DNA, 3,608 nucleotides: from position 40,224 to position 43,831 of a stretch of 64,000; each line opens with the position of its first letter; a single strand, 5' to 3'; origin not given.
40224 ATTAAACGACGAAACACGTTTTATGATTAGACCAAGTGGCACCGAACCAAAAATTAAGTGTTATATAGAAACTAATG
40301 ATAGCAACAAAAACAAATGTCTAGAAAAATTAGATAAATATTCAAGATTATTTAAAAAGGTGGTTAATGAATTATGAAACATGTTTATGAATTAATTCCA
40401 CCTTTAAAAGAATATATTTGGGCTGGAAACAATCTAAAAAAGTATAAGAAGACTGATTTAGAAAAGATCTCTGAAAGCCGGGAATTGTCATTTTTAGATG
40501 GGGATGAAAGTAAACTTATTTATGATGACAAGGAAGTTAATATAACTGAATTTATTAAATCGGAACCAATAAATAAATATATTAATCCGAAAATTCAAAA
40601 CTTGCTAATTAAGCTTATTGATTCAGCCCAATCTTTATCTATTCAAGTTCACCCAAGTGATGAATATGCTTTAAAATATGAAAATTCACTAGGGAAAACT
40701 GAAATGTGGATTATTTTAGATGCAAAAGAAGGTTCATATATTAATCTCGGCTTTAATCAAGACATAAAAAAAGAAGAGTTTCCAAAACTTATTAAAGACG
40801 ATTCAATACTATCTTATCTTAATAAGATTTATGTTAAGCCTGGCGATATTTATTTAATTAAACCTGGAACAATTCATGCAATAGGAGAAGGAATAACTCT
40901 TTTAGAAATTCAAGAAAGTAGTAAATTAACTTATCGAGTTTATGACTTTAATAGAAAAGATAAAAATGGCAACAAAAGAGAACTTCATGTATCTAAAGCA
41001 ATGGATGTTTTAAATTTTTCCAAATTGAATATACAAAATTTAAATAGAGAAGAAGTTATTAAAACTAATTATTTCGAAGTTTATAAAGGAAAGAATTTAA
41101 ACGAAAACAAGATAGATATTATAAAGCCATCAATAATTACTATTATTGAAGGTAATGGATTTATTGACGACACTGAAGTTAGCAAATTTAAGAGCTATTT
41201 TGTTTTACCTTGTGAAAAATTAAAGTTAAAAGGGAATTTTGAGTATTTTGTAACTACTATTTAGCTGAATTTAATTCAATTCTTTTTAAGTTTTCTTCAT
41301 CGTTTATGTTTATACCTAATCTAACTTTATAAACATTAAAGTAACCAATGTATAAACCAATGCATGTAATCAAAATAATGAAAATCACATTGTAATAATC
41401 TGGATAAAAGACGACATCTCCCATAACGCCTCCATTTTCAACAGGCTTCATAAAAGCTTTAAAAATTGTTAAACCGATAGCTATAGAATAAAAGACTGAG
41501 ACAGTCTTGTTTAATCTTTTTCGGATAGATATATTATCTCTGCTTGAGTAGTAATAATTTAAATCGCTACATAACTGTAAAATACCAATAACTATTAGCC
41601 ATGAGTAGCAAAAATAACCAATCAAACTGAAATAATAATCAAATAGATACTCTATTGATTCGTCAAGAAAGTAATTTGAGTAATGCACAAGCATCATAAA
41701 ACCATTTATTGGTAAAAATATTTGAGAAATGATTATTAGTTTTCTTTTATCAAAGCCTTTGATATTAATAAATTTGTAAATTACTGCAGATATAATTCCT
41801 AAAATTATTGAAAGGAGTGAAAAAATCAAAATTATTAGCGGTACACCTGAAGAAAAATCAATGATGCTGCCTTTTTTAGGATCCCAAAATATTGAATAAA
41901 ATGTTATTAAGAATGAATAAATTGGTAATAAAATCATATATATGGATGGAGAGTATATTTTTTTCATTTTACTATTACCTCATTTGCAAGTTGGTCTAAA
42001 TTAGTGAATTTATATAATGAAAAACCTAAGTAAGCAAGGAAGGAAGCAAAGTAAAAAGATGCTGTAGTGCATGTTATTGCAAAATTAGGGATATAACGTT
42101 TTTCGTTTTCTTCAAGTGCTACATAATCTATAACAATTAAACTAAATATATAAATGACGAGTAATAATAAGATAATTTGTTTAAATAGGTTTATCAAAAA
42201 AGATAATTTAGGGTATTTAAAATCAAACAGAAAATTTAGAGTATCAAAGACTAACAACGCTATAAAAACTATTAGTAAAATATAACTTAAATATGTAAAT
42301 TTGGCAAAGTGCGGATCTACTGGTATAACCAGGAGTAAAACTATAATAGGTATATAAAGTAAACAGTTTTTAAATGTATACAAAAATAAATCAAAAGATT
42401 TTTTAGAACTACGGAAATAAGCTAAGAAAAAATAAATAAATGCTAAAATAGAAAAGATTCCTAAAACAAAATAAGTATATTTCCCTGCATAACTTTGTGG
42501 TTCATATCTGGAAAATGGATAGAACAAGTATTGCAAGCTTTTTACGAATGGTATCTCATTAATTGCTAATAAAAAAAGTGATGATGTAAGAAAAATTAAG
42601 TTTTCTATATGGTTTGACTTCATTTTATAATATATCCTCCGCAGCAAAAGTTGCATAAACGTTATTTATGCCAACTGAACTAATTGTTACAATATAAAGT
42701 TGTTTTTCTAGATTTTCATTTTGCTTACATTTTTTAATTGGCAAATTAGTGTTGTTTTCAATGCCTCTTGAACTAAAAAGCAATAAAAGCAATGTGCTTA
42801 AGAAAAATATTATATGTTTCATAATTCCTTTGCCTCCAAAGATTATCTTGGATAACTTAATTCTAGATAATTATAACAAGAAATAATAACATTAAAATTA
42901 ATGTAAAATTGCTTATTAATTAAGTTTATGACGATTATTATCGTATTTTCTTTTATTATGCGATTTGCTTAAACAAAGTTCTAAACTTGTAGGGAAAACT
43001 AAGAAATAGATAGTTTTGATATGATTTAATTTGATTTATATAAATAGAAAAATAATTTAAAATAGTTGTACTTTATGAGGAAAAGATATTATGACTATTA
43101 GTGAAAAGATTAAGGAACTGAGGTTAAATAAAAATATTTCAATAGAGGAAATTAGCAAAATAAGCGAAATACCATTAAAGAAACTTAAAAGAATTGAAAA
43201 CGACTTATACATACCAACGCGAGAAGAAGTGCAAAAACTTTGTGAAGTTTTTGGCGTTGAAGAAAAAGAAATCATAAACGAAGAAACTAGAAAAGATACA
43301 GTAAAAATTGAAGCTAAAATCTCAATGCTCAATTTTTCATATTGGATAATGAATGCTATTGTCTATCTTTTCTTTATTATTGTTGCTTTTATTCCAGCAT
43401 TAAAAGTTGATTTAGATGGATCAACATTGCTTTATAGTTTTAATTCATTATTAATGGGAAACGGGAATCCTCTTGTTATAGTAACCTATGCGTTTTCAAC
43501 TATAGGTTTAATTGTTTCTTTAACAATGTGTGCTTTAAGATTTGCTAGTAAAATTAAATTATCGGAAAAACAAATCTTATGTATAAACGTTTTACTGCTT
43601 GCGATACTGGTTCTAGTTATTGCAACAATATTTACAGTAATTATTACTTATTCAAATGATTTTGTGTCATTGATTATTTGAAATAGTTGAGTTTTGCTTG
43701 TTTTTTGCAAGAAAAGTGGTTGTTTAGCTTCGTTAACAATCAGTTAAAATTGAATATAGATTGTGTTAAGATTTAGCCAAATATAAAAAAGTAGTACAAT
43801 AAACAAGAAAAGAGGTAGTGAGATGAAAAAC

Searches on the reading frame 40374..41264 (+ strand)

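Call 58: search_protein_families(library=pfam, proteins=[window:40374-41264:+], max_evalue=0.01)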
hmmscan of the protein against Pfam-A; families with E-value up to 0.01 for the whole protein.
window:40374-41264:+ (296 aa): 1 family
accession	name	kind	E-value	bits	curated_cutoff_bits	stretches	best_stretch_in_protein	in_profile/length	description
PF20511.4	PMI_typeI_cat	-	0.004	17.7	22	0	56-99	58-107/143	Phosphomannose isomerase type I, catalytic domain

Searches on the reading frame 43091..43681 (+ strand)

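Call 6: search_protein_families(library=pfam, proteins=[window:43091-43681:+], max_evalue=0.01)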
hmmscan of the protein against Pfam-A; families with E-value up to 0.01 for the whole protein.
window:43091-43681:+ (196 aa): 5 families
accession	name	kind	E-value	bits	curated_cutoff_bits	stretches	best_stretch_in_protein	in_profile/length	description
PF12844.13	HTH_19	-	5.5e-10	39.4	30.2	1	5-64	2-61/64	Helix-turn-helix domain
PF01381.28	HTH_3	-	5.6e-09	36.3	23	1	7-60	1-54/55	Helix-turn-helix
PF13443.12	HTH_26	-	3.7e-05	24.3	22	1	6-62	1-58/63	Cro/C1-type HTH DNA-binding domain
PF13560.12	HTH_31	-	4.4e-05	24.1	27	1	6-60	5-60/64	Helix-turn-helix domain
PF13413.12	HTH_25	-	0.00077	19.7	24.6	1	8-39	3-34/62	Helix-turn-helix domain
